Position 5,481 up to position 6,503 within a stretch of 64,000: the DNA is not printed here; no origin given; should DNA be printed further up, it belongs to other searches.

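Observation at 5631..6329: Orphan radical SAM enzyme inside the btuF-cbiB-cobD-cbiP transcription unit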

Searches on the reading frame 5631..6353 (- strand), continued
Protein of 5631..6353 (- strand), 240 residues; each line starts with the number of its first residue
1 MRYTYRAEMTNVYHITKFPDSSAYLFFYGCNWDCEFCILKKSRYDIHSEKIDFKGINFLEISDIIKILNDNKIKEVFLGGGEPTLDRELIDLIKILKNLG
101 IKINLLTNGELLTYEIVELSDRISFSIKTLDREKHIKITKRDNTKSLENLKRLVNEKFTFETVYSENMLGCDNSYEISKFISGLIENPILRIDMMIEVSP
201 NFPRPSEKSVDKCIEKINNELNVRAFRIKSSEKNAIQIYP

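Call 25: find_homologous_proteins(query=A2, max_evalue=1e-10)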
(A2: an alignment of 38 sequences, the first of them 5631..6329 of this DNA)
Query A2 (38 sequences) (232 aa, profile of the alignment): 126 proteins with E <= 1e-10 among 8000 candidates; the best 120 are listed.
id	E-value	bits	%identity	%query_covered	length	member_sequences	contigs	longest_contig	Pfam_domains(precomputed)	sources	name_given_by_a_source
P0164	5.1e-93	329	35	100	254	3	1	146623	PF04055.28,PF13353.12,PF19238.6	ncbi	ncbi:MAG: radical SAM protein [Nitrososphaerales archaeon]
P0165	2.0e-92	327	33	100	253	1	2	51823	PF04055.28,PF13353.12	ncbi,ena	ncbi:MAG: radical SAM protein [Nitrososphaerales archaeon]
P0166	2.4e-92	327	31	100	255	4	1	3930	PF04055.28,PF13353.12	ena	-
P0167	1.2e-91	324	33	100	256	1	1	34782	PF04055.28,PF13353.12,PF19238.6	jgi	jgi:pyruvate-formate lyase-activating enzyme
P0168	1.2e-90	321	36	100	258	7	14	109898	PF04055.28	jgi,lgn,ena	jgi:pyruvate-formate lyase-activating enzyme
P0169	5.1e-90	319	36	82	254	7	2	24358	PF04055.28,PF13353.12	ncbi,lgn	ncbi:MAG: radical SAM protein [Nitrososphaerales archaeon]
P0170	5.8e-90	319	37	85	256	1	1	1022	PF04055.28,PF13353.12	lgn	-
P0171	1.4e-88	314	36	84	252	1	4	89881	PF04055.28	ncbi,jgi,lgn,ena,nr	ncbi:MAG: radical SAM protein [Thermoprotei archaeon]|nr:MAG: radical SAM protein [Thermoprotei arch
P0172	2.0e-88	314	33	100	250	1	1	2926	PF04055.28,PF13353.12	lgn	-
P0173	8.4e-88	312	32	100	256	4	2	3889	PF04055.28,PF13353.12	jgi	-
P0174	9.4e-88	312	34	91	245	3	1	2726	PF04055.28,PF13353.12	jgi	jgi:pyruvate-formate lyase-activating enzyme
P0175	1.5e-87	311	36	85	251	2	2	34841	PF04055.28,PF13353.12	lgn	-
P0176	9.5e-87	308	35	100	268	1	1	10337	PF04055.28,PF13353.12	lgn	-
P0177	1.3e-86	308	35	91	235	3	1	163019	PF04055.28,PF13353.12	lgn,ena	-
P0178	1.8e-86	308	34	79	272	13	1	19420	PF04055.28,PF13353.12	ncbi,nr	ncbi:MAG: radical SAM protein [Candidatus Alkanophagales archaeon]|nr:MAG: radical SAM protein [Cand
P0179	2.4e-85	304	32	87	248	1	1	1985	PF04055.28,PF13353.12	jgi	-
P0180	2.4e-85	304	33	91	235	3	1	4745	PF04055.28,PF13353.12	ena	-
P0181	3.8e-85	303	33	79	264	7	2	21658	PF04055.28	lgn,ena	-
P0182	1.5e-84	301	34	82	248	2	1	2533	PF04055.28,PF13353.12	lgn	-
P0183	1.8e-84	301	32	100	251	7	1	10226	PF04055.28,PF13353.12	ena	-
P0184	2.9e-84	300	36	91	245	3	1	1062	PF04055.28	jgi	jgi:pyruvate-formate lyase-activating enzyme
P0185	3.3e-84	300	31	95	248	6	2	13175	PF04055.28,PF13353.12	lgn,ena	-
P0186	9.4e-84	299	33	85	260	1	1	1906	PF04055.28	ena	-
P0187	1.8e-83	298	32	94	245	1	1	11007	PF04055.28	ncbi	ncbi:MAG: radical SAM protein [Candidatus Methanospirareceae archaeon]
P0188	2.8e-83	297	33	91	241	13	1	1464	PF04055.28,PF13353.12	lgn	-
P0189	1.1e-82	295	32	93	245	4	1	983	PF04055.28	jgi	jgi:pyruvate-formate lyase-activating enzyme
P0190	1.7e-82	295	31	97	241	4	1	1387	PF04055.28,PF13353.12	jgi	-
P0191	1.4e-81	292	32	92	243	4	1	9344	PF04055.28,PF13353.12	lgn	-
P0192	4.0e-81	290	28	100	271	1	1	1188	PF04055.28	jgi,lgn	jgi:pyruvate-formate lyase-activating enzyme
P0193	6.5e-81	289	32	84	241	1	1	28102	PF04055.28,PF13353.12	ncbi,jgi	-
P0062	1.1e-80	289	28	99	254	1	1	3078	PF04055.28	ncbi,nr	ncbi:MAG: radical SAM protein [Candidatus Bathyarchaeota archaeon]|nr:radical SAM protein [Candidatu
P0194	1.4e-80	288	29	91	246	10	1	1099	PF04055.28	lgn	-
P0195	2.8e-80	287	33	79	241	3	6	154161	PF04055.28,PF13353.12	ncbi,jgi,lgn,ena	jgi:pyruvate-formate lyase-activating enzyme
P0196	2.9e-80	287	31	91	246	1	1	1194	PF04055.28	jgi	jgi:pyruvate formate lyase activating enzyme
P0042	3.2e-80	287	33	81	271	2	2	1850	PF04055.28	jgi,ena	-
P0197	4.4e-80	287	26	92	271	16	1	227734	PF04055.28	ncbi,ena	-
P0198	4.6e-80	287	33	82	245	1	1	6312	PF04055.28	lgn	-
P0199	5.2e-80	286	29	94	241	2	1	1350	PF04055.28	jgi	jgi:pyruvate formate lyase activating enzyme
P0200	6.8e-80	286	26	92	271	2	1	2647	PF04055.28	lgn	-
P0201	8.2e-80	286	28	100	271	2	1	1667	PF04055.28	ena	-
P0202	1.2e-79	285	29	90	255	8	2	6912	PF04055.28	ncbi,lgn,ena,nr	ncbi:hypothetical protein DRO51_01235 [Candidatus Bathyarchaeota archaeon]|nr:MAG: hypothetical prot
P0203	1.3e-79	285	28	99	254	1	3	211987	PF04055.28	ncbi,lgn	ncbi:MAG: radical SAM protein [Candidatus Bathyarchaeota archaeon]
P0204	2.7e-79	284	27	100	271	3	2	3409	PF04055.28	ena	-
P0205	3.2e-79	284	29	94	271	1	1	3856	PF04055.28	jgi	jgi:pyruvate-formate lyase-activating enzyme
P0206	4.3e-79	283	28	91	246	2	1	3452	PF04055.28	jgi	-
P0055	4.8e-79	283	28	94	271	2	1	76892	PF04055.28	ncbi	-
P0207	5.5e-79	283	30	94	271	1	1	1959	PF04055.28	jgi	-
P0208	1.6e-78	282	27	91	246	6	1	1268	PF04055.28,PF13353.12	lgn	-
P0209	2.1e-78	281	29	96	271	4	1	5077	PF04055.28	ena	-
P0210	2.3e-78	281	36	85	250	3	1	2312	PF04055.28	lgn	-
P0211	2.4e-78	281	32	88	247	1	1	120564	PF04055.28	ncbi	ncbi:radical SAM protein [Chloroflexota bacterium]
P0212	2.6e-78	281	33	100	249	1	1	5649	PF04055.28,PF13353.12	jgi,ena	jgi:pyruvate-formate lyase-activating enzyme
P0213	2.7e-78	281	28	94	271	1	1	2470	PF04055.28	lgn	-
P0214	3.0e-78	281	30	91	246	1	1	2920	PF04055.28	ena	-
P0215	6.3e-78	280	29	87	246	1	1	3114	PF04055.28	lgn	-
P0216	6.3e-78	280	29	88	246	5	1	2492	PF04055.28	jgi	jgi:pyruvate-formate lyase-activating enzyme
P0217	1.2e-77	279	28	96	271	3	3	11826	PF04055.28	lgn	-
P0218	1.4e-77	278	27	100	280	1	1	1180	PF04055.28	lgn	-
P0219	4.8e-77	277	27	94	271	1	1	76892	PF04055.28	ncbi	-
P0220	7.6e-77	276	30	92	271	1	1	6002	PF04055.28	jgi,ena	-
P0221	1.8e-76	275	29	92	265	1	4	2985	PF04055.28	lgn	-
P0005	5.5e-76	273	58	100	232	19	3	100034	PF04055.28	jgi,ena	-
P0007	5.6e-76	273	55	100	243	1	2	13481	PF04055.28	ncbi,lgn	-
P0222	5.5e-75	270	27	92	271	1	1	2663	PF04055.28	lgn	-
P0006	8.2e-75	269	56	100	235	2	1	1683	PF04055.28,PF13353.12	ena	-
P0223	8.9e-75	269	30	83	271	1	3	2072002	PF04055.28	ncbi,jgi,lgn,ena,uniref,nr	ncbi:radical SAM protein [Dehalogenimonas etheniformans]|uniref:Radical SAM protein n=1 Tax=Dehaloge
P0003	1.3e-74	269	59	100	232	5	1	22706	PF04055.28,PF13353.12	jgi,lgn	-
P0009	1.6e-74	268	54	100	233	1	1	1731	PF04055.28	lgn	-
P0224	5.9e-74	267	30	94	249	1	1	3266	PF04055.28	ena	-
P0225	8.6e-74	266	30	88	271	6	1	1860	PF04055.28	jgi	jgi:pyruvate formate lyase activating enzyme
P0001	1.0e-73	266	99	100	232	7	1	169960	PF04055.28,PF13353.12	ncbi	ncbi:MAG: radical SAM protein [Thermoplasmata archaeon]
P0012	2.1e-73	265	54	100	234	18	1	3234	PF04055.28,PF13353.12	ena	-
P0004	2.2e-73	265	56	100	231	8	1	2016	PF04055.28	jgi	-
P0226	3.2e-73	264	28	95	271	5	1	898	PF04055.28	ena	-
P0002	4.5e-73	264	70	100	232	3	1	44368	PF04055.28,PF13353.12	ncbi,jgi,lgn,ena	-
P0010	6.9e-73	263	53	100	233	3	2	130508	PF04055.28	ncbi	ncbi:MAG: radical SAM protein [Thermoplasmata archaeon]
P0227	1.0e-72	263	30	100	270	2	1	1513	PF04055.28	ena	-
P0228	1.1e-72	262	27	95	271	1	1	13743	PF04055.28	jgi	-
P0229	3.2e-72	261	30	85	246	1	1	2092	PF04055.28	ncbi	-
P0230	4.4e-72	260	34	97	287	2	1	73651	PF04055.28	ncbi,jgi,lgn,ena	-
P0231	1.8e-71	258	32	89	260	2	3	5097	PF04055.28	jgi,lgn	jgi:molybdenum cofactor biosynthesis enzyme MoaA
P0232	2.8e-71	258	29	100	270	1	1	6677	PF04055.28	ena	-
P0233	3.5e-71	258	26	95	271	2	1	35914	PF04055.28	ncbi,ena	-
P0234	6.6e-71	257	30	89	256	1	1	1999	PF04055.28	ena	-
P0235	1.1e-70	256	29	85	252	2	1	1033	PF04055.28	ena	-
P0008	1.5e-70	255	54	100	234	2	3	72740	PF04055.28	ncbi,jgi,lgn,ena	-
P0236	2.2e-70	255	26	100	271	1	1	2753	PF04055.28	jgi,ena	-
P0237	7.1e-70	253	28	100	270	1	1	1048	PF04055.28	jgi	jgi:pyruvate-formate lyase-activating enzyme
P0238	1.0e-69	253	31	100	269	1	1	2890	PF04055.28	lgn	-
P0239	1.4e-69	252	25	92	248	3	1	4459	PF04055.28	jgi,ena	-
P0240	3.5e-69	251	32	90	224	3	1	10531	PF04055.28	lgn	-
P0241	7.4e-69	250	31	96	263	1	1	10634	PF04055.28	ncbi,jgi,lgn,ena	-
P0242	7.6e-69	250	27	84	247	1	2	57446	PF04055.28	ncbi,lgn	-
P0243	1.5e-68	249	29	100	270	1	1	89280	PF04055.28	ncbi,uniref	ncbi:radical SAM protein [Dehalogenimonas sp. THU2]|uniref:radical SAM protein n=1 Tax=Dehalogenimon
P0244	1.5e-68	249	29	100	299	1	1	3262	PF04055.28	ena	-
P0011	2.1e-68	248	53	100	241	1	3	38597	PF04055.28,PF13353.12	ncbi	ncbi:MAG: radical SAM protein [Thermoplasmata archaeon]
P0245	2.4e-68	248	26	96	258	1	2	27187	PF04055.28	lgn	-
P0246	2.6e-68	248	28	100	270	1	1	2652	PF04055.28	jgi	jgi:pyruvate-formate lyase-activating enzyme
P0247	5.1e-68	247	29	100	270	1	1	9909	PF04055.28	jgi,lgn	jgi:pyruvate-formate lyase-activating enzyme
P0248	2.9e-67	245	28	75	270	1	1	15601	PF04055.28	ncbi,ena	-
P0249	2.1e-66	242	30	76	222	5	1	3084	PF04055.28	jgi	-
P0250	3.1e-66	241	54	99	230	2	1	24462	PF04055.28,PF13353.12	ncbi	ncbi:MAG: radical SAM protein [Thermoplasmata archaeon]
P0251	2.2e-65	239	30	85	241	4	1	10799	PF04055.28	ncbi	-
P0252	1.8e-64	236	31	79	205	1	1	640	PF04055.28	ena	-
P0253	1.7e-63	232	29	98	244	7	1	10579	PF04055.28,PF13353.12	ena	-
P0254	1.8e-63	232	27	99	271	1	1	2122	PF04055.28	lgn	-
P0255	3.6e-63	231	24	88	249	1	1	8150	PF04055.28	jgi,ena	-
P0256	2.7e-61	225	33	72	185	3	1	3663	PF04055.28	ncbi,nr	ncbi:MAG: radical SAM protein, partial [archaeon]|nr:radical SAM protein [archaeon]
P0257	2.9e-61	225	26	99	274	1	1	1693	PF04055.28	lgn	-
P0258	4.0e-59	218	31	67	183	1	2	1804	PF04055.28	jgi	jgi:pyruvate-formate lyase-activating enzyme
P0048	9.7e-58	213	34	68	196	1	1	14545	PF04055.28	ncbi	-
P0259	1.0e-56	210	29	96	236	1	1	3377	PF04055.28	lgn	-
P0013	2.1e-46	176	51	78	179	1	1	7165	PF04055.28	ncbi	-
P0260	1.4e-38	151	24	54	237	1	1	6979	PF04055.28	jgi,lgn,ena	-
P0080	5.8e-18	83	36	60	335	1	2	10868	PF04055.28,PF13353.12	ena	-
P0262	1.9e-14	72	33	35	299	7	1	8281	PF14697.12,PF04055.28,PF12797.13,PF13353.12,PF12837.13,PF00037.33,PF13484.12,PF12838.13,PF13237.12,PF12800.13,PF13187.12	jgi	-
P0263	3.0e-12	64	29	44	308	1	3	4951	PF04055.28,PF12797.13,PF13353.12,PF12837.13,PF00037.33,PF12838.13,PF13237.12,PF13187.12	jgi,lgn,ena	-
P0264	3.0e-12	64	33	62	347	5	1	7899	PF13186.12,PF04055.28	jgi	-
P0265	1.2e-11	62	29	45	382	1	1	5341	PF04055.28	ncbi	-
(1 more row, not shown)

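Call 26: find_encoding_contigs(protein=P0223, flank=8000, max_places=3)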
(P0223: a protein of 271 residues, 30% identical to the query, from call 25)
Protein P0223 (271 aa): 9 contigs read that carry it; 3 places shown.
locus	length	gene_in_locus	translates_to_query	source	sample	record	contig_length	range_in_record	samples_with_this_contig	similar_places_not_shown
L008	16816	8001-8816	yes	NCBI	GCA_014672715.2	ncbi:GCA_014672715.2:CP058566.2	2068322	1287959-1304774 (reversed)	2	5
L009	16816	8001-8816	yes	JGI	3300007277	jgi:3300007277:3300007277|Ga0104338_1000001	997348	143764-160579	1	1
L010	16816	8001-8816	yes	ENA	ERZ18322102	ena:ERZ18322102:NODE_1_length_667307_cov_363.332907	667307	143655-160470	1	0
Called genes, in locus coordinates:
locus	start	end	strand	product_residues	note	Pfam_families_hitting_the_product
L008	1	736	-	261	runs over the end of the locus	PF01012:ETF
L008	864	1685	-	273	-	PF17827:PrmC_N, PF00891:Methyltransf_2 (weak), PF06325:PrmA, PF05175:MTS, PF08241:Methyltransf_11, PF08242:Methyltransf_12, PF13649:Methyltransf_25, PF13847:Methyltransf_31, +2 more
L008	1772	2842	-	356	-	PF03462:PCRF, PF00472:RF-1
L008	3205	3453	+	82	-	-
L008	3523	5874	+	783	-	PF17883:MBG (faint), PF18657:YDG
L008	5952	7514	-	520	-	PF07690:MFS_1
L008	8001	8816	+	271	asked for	PF04055:Radical_SAM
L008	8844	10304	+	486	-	PF02310:B12-binding, PF04055:Radical_SAM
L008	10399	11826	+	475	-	PF13486:Dehalogenase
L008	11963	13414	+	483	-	PF13486:Dehalogenase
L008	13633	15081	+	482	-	PF13486:Dehalogenase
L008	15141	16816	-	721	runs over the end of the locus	PF02310:B12-binding (weak), PF04055:Radical_SAM, PF05402:PqqD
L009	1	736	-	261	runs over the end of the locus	PF01012:ETF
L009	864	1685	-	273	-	PF17827:PrmC_N, PF00891:Methyltransf_2 (weak), PF06325:PrmA, PF05175:MTS, PF08241:Methyltransf_11, PF08242:Methyltransf_12, PF13649:Methyltransf_25, PF13847:Methyltransf_31, +2 more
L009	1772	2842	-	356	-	PF03462:PCRF, PF00472:RF-1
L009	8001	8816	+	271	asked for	PF04055:Radical_SAM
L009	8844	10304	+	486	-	PF02310:B12-binding, PF04055:Radical_SAM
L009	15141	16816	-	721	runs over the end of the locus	PF02310:B12-binding (weak), PF04055:Radical_SAM, PF05402:PqqD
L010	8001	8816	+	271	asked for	PF04055:Radical_SAM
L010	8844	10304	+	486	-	PF02310:B12-binding, PF04055:Radical_SAM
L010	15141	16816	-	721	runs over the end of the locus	PF02310:B12-binding (weak), PF04055:Radical_SAM, PF05402:PqqD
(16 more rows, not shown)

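Call 27: find_encoding_contigs(protein=P0164, flank=8000, max_places=2)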
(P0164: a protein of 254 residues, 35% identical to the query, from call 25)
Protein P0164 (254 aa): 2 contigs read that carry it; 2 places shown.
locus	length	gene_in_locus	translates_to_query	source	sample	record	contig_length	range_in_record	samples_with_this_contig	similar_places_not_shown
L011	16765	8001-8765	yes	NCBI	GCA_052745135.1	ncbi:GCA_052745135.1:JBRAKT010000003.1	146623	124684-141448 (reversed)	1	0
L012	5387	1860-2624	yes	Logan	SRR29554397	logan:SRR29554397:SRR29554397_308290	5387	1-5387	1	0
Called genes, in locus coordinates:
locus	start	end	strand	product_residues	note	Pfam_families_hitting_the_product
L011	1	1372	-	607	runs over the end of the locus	PF02874:ATP-synt_ab_N (weak), PF16886:ATP-synt_ab_Xtn, PF00006:ATP-synt_ab, PF22919:ATP-synt_VA_C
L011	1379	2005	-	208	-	PF01991:vATP-synt_E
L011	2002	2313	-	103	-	-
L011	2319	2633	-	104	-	PF01990:ATP-synt_F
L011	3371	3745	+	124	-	PF13476:AAA_23 (weak), PF00005:ABC_tran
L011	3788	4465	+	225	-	PF04055:Radical_SAM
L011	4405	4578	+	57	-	PF13186:SPASM (weak)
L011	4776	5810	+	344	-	PF01497:Peripla_BP_2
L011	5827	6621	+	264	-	PF13200:DUF4015 (weak)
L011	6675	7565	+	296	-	PF13353:Fer4_12, PF04055:Radical_SAM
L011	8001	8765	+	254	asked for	PF13353:Fer4_12 (weak), PF04055:Radical_SAM, PF19238:Radical_SAM_2 (weak)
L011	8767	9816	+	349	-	PF01032:FecCD, PF00950:ABC-3 (weak)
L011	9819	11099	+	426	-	PF02463:SMC_N (faint), PF00005:ABC_tran, PF13304:AAA_21 (faint), PF27219:MJ0874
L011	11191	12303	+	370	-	PF00155:Aminotran_1_2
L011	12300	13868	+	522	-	PF01656:CbiA, PF13500:AAA_26, PF07685:GATase_3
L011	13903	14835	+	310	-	PF03186:CobD_Cbib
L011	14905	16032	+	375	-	PF01955:CbiZ, PF04608:PgpA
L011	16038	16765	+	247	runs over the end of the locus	PF02654:CobS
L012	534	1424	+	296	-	PF13353:Fer4_12, PF04055:Radical_SAM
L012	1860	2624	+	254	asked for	PF13353:Fer4_12 (weak), PF04055:Radical_SAM, PF19238:Radical_SAM_2 (weak)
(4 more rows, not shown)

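Call 28: find_encoding_contigs(protein=P0171, flank=8000, max_places=2)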
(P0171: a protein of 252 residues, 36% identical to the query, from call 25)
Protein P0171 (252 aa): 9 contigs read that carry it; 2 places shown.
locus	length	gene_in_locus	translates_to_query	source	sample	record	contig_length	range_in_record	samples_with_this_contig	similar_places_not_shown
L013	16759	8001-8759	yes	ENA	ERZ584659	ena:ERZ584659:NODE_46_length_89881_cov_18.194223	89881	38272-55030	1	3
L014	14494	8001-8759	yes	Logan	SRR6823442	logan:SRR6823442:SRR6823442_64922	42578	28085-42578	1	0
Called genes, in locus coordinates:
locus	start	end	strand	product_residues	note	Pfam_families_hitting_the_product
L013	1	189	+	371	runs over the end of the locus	PF01979:Amidohydro_1, PF00962:A_deaminase (weak)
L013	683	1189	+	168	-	PF07155:ECF-ribofla_trS (weak), PF12822:ECF_trnsprt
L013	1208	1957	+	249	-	PF00586:AIRS (weak)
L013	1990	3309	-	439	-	PF02463:SMC_N (faint), PF00005:ABC_tran, PF13304:AAA_21 (faint), PF27219:MJ0874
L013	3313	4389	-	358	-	PF01032:FecCD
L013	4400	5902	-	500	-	PF01497:Peripla_BP_2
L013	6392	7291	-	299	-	PF04055:Radical_SAM, PF13353:Fer4_12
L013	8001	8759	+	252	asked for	PF04055:Radical_SAM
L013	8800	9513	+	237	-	PF01902:Diphthami_syn_2_N, PF28410:Diphthami_syn_2_C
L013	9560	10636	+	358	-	PF00155:Aminotran_1_2, PF00266:Aminotran_5 (weak)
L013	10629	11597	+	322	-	PF03186:CobD_Cbib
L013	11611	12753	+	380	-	PF01955:CbiZ, PF04608:PgpA (weak)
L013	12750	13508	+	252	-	PF02654:CobS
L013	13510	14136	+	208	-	PF00483:NTP_transferase, PF01128:IspD, PF02348:CTP_transf_3 (weak), PF12804:NTP_transf_3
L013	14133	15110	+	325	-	PF00733:Asn_synthase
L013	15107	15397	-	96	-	-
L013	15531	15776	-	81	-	-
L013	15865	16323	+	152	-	PF12644:DUF3782, PF07788:PDDEXK_10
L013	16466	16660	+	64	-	PF01402:RHH_1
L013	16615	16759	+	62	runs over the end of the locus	PF01402:RHH_1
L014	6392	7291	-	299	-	PF04055:Radical_SAM, PF13353:Fer4_12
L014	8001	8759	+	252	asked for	PF04055:Radical_SAM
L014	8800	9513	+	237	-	PF01902:Diphthami_syn_2_N, PF28410:Diphthami_syn_2_C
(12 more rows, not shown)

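Call 30: find_encoding_contigs(protein=P0203, flank=8000, max_places=2)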
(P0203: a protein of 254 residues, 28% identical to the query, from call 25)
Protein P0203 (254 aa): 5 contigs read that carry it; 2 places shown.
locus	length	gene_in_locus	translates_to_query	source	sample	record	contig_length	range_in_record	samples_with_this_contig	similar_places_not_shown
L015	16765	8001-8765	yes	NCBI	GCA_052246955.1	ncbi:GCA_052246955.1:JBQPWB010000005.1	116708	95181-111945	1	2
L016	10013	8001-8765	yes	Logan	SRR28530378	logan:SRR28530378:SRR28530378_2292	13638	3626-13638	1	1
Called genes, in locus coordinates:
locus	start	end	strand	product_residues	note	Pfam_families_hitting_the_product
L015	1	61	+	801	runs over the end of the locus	PF00890:FAD_binding_2 (weak), PF12831:FAD_oxidored, PF13450:NAD_binding_8 (weak), PF00037:Fer4 (weak), PF12838:Fer4_7, PF13237:Fer4_10, PF14697:Fer4_21, PF02662:FlpD, +12 more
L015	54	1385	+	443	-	PF12838:Fer4_7 (weak), PF00037:Fer4, PF12838:Fer4_7, PF13187:Fer4_9 (weak), PF13237:Fer4_10 (weak), PF14697:Fer4_21 (weak), PF00037:Fer4, PF12837:Fer4_6 (weak), +11 more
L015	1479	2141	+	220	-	-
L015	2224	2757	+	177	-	PF13237:Fer4_10 (weak), PF13183:Fer4_8, PF13187:Fer4_9 (weak), PF13484:Fer4_16 (weak), PF13534:Fer4_17 (weak)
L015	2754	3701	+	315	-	PF02754:CCG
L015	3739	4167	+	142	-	PF01951:Archease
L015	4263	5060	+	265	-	PF07758:DUF1614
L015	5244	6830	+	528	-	PF00501:AMP-binding, PF13193:AMP-binding_C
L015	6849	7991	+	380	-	PF00682:HMGL-like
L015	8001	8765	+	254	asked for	PF04055:Radical_SAM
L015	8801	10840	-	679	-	PF02776:TPP_enzyme_N, PF00205:TPP_enzyme_M, PF02775:TPP_enzyme_C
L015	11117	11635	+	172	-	PF02293:AmiS_UreI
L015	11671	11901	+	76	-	-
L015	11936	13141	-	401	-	PF13510:Fer2_4, PF13353:Fer4_12, PF04055:Radical_SAM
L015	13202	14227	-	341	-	PF00296:Bac_luciferase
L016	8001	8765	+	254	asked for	PF04055:Radical_SAM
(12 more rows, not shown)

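Call 31: find_encoding_contigs(protein=P0197, flank=8000, max_places=2)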
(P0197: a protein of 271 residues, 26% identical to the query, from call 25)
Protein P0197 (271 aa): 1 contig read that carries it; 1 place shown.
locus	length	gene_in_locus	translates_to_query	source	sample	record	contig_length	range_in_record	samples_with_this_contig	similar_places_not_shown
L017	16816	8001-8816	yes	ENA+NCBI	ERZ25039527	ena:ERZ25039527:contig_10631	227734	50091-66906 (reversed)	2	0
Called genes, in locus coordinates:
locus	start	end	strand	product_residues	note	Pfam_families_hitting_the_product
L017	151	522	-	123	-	PF04389:Peptidase_M28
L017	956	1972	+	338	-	PF18152:DAHP_snth_FXD, PF00793:DAHP_synth_1, PF03102:NeuB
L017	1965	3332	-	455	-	PF00753:Lactamase_B, PF00581:Rhodanese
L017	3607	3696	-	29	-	-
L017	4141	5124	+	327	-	-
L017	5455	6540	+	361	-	PF00512:HisKA, PF02518:HATPase_c (weak)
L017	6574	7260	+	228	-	PF00072:Response_reg, PF00486:Trans_reg_C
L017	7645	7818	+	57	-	-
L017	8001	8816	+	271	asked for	PF04055:Radical_SAM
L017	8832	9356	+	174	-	PF02310:B12-binding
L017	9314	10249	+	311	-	PF04055:Radical_SAM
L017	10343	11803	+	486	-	PF02310:B12-binding, PF04055:Radical_SAM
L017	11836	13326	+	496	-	PF02310:B12-binding, PF04055:Radical_SAM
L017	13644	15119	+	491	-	PF13486:Dehalogenase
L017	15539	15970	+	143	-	PF13486:Dehalogenase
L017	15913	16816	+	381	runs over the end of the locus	PF13486:Dehalogenase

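Call 32: find_encoding_contigs(protein=P0195, flank=8000, max_places=3)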
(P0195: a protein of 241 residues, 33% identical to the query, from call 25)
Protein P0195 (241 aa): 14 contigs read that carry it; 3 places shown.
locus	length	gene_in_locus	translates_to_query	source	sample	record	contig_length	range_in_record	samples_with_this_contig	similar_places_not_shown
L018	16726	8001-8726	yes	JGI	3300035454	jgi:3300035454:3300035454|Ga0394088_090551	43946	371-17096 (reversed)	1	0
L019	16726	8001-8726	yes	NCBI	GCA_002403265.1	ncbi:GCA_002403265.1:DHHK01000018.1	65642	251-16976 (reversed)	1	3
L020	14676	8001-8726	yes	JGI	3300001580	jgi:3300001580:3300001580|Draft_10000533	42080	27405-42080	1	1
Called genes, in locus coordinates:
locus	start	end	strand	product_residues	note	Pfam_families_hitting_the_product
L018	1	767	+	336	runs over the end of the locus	PF00044:Gp_dh_N, PF02800:Gp_dh_C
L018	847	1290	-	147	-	-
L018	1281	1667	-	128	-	-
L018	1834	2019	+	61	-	-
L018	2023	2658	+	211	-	-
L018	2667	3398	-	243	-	PF00753:Lactamase_B, PF19583:ODP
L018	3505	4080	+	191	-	PF20362:DUF6657 (weak)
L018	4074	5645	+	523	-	PF00682:HMGL-like, PF22617:HCS_D2, PF08502:LeuA_dimer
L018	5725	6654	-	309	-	PF00890:FAD_binding_2 (faint), PF01134:GIDA (faint), PF01266:DAO (faint), PF03486:HI0933_like (faint), PF07992:Pyr_redox_2, PF12831:FAD_oxidored (faint), PF13738:Pyr_redox_3, PF00070:Pyr_redox (weak), +1 more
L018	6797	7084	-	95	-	PF08734:GYD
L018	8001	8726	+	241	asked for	PF13353:Fer4_12 (weak), PF04055:Radical_SAM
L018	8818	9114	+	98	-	-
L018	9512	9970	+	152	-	PF18765:Polbeta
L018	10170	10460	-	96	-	-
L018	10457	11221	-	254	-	PF01266:DAO (faint), PF13450:NAD_binding_8, PF01593:Amino_oxidase (weak)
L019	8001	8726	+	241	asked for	PF13353:Fer4_12 (weak), PF04055:Radical_SAM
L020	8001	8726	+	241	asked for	PF13353:Fer4_12 (weak), PF04055:Radical_SAM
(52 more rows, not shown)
